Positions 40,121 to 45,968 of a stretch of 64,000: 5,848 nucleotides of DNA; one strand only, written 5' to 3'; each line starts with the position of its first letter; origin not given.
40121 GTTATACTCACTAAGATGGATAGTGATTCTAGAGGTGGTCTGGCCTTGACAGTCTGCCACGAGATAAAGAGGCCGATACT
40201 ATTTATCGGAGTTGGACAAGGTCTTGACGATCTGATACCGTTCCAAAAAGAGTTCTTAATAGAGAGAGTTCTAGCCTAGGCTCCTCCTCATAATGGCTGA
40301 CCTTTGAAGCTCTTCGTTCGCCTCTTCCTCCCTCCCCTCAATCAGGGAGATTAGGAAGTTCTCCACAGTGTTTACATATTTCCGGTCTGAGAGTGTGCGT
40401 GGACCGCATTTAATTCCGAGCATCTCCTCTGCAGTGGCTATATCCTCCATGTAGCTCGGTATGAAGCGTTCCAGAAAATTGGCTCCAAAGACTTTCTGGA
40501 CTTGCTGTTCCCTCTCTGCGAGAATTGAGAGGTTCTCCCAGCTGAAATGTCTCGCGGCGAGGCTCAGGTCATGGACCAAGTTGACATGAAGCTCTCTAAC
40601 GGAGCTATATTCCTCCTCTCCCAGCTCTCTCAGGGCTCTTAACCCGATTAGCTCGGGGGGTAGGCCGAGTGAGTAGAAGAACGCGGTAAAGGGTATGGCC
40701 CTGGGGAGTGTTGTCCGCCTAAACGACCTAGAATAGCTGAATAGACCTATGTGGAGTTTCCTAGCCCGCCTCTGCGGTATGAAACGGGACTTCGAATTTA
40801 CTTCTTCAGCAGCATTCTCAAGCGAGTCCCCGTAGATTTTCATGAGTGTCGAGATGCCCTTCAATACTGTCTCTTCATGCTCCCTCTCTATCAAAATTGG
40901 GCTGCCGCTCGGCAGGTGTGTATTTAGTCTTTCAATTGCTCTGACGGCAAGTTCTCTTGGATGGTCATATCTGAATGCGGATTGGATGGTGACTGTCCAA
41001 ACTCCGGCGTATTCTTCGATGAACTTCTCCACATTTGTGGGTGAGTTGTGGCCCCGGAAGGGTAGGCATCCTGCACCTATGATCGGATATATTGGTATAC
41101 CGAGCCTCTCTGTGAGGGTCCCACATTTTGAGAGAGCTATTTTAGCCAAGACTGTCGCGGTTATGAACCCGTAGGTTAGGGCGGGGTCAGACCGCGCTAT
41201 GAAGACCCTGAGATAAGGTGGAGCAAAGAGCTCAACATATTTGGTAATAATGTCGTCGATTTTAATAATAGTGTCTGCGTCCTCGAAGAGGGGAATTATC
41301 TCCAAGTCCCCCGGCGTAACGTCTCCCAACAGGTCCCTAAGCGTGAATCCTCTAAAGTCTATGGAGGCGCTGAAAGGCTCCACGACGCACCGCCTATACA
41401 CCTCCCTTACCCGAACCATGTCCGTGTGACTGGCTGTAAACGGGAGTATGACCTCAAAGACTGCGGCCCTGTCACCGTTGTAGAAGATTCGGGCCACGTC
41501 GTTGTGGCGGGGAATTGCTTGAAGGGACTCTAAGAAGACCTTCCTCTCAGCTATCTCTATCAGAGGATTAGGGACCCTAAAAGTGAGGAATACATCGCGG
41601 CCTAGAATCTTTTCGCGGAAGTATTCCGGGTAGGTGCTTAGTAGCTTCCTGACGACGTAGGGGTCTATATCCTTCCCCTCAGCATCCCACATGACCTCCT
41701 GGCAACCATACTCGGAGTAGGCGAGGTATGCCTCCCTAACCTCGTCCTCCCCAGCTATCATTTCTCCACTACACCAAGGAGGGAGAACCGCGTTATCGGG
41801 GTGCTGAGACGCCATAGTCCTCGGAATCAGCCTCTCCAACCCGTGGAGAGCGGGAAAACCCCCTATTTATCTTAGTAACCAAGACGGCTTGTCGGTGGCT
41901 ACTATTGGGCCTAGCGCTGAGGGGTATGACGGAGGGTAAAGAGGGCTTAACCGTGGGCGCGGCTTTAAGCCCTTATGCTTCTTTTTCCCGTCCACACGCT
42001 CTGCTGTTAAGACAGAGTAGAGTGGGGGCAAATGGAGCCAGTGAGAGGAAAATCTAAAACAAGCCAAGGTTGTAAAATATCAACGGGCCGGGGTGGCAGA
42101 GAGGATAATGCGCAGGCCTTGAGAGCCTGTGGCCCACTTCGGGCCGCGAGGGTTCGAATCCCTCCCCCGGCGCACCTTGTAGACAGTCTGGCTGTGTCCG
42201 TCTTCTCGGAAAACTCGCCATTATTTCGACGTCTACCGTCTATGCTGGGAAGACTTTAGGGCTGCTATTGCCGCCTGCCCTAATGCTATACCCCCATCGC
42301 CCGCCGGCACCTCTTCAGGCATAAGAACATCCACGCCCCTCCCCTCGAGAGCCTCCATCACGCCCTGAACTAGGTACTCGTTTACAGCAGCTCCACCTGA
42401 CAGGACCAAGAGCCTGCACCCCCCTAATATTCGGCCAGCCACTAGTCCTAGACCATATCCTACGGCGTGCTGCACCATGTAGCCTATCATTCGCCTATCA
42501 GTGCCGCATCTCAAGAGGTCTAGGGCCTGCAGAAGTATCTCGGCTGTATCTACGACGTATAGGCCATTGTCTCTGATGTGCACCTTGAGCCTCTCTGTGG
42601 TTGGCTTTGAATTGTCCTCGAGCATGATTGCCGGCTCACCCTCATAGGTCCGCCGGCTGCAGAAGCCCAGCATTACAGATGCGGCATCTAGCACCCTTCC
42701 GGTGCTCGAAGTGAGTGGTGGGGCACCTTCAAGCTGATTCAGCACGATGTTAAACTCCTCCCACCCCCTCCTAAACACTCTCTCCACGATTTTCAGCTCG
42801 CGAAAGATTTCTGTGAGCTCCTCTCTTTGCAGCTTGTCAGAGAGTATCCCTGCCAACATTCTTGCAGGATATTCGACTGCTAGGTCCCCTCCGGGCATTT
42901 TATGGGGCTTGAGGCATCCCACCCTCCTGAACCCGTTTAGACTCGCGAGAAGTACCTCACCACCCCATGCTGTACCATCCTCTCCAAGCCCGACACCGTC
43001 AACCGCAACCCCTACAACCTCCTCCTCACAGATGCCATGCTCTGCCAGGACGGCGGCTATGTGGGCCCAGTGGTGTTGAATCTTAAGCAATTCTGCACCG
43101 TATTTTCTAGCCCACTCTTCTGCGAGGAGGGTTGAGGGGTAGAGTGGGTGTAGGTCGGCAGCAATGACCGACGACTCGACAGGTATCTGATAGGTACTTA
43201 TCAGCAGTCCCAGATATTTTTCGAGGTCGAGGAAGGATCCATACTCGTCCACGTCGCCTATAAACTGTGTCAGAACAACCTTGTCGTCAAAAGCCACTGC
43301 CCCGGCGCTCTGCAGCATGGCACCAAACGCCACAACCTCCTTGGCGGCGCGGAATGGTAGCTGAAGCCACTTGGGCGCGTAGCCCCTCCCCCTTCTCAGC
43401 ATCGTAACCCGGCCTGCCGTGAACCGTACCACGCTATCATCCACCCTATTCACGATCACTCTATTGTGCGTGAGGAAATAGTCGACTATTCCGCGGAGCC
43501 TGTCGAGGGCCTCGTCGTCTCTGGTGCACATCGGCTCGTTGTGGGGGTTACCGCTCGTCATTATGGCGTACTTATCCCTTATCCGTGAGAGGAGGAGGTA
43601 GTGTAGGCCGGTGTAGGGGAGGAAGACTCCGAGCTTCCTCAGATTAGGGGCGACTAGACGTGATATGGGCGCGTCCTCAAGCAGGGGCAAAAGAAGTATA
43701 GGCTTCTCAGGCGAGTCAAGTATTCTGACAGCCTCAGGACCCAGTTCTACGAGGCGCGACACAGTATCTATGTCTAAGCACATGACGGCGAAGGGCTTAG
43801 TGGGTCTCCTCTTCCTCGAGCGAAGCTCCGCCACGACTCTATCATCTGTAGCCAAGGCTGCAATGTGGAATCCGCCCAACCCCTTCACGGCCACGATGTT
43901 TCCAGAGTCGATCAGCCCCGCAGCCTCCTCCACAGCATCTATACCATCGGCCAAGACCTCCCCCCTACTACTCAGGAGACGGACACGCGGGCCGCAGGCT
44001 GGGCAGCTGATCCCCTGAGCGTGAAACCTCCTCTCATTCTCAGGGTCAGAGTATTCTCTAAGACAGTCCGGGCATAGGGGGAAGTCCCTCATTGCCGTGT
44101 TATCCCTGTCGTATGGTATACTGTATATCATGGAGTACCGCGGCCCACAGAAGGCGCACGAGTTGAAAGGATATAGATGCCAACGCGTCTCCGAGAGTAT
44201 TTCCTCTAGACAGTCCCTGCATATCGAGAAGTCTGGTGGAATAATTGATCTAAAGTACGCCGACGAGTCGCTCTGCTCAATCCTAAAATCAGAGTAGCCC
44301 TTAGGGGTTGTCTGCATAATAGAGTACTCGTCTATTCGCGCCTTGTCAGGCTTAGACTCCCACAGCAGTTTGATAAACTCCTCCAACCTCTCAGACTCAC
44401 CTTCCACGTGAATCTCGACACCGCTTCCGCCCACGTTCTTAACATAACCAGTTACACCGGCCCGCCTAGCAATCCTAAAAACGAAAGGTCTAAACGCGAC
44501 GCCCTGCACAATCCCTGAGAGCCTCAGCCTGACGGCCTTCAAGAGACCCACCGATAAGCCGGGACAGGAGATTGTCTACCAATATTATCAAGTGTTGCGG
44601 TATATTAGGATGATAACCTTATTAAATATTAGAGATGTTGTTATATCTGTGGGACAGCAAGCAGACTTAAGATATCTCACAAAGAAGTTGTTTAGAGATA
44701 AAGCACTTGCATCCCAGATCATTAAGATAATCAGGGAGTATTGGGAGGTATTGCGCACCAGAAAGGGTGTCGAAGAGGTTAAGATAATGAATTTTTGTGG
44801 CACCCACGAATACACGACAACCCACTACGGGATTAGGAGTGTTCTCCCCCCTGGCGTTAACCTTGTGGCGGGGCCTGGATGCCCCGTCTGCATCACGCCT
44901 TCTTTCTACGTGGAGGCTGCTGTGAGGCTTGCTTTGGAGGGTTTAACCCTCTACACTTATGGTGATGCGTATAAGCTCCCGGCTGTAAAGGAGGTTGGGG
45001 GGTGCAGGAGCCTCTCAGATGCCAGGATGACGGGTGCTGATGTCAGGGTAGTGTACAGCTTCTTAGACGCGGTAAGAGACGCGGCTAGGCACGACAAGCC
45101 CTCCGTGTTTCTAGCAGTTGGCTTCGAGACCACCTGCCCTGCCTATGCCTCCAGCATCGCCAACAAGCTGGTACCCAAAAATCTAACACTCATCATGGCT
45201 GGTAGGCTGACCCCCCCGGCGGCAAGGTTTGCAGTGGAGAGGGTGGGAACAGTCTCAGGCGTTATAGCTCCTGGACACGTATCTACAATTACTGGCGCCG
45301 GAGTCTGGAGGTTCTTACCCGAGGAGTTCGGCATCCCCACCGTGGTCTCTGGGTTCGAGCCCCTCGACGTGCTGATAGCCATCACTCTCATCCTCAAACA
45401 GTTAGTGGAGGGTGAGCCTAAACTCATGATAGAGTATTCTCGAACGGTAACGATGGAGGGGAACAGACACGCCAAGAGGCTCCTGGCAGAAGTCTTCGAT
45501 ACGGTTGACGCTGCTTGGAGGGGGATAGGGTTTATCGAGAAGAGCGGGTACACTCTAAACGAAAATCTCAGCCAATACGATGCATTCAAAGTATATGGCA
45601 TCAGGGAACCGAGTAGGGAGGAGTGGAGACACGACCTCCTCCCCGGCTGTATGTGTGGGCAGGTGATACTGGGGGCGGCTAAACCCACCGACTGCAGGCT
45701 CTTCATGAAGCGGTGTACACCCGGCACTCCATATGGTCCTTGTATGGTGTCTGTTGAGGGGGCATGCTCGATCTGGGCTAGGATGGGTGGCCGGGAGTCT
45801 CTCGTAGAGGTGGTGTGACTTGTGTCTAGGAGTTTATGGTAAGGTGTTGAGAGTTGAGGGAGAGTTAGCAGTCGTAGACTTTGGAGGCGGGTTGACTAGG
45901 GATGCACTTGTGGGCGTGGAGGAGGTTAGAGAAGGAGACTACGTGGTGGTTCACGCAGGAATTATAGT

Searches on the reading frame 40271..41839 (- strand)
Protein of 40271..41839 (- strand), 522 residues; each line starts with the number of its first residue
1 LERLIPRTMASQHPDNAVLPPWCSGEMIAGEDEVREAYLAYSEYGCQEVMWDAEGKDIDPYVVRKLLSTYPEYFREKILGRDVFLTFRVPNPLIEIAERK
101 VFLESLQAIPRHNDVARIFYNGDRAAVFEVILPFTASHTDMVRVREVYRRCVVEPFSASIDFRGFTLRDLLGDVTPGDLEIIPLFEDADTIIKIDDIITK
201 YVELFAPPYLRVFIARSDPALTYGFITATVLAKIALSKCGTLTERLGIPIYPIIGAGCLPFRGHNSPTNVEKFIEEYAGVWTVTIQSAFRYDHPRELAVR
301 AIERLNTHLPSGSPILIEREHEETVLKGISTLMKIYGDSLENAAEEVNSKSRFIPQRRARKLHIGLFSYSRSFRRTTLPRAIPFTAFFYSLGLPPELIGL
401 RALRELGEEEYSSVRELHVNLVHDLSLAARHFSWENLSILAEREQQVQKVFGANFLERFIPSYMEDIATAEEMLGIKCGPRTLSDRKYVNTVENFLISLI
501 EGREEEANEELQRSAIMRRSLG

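Call 58: search_protein_families(library=pfam, proteins=[window:40271-41839:-], max_evalue=0.00001)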
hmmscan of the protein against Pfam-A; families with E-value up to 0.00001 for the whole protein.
window:40271-41839:- (522 aa): 1 family
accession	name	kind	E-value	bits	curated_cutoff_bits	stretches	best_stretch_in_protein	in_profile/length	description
PF14010.12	PEPcase_2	-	2.6e-165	551.1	25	1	5-522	1-493/493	Phosphoenolpyruvate carboxylase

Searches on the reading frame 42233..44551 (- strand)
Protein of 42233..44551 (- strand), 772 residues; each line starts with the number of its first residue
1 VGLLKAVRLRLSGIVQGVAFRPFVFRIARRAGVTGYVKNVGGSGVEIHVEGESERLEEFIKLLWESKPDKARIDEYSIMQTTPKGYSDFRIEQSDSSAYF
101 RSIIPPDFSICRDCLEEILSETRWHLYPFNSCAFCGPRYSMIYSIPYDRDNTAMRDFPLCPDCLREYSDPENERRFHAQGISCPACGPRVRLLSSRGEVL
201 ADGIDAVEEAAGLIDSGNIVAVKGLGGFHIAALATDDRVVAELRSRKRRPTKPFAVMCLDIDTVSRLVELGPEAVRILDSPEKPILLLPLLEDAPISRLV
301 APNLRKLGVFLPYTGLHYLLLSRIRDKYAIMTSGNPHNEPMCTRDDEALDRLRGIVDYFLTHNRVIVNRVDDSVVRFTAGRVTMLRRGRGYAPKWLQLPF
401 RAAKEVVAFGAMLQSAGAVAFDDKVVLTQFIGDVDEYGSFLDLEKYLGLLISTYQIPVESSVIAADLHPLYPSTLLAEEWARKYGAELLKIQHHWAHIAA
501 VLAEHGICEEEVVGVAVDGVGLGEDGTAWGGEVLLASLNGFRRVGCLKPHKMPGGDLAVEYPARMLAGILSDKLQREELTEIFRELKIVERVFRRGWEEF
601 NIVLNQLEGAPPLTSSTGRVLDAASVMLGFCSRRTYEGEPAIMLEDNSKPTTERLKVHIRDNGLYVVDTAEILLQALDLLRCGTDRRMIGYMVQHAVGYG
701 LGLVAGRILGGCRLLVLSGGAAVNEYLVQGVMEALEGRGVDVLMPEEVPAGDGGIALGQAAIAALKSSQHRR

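Call 58: search_protein_families(library=pfam, proteins=[window:42233-44551:-], max_evalue=0.00001)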
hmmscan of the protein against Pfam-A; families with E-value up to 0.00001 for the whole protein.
window:42233-44551:- (772 aa): 5 families
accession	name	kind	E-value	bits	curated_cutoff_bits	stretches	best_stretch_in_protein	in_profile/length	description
PF22521.2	HypF_C_2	-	1.9e-59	201.8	27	1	514-759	1-241/241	Carbamoyltransferase, Kae1-like Domain, second subdomain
PF01300.24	Sua5_yciO_yrdC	-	1.1e-39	136.2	25.1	1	213-388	2-178/178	Telomere recombination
PF07503.17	zf-HYPF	-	2.6e-26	91.6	23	2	159-192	1-33/34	HypF finger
PF17788.7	HypF_C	-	1.3e-22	80.8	23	1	403-504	3-99/99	HypF Kae1-like domain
PF00708.24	Acylphosphatase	-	2.7e-20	72.9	22.5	1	8-91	2-85/85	Acylphosphatase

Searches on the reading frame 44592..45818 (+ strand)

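Call 58: search_protein_families(library=pfam, proteins=[window:44592-45818:+], max_evalue=0.00001)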
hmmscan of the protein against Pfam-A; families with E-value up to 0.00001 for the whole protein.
window:44592-45818:+ (408 aa): 1 family
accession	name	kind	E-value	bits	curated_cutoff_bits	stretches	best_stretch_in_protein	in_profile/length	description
PF01924.21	HypD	-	7.7e-120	400.6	25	1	52-398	8-350/351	Hydrogenase formation hypA family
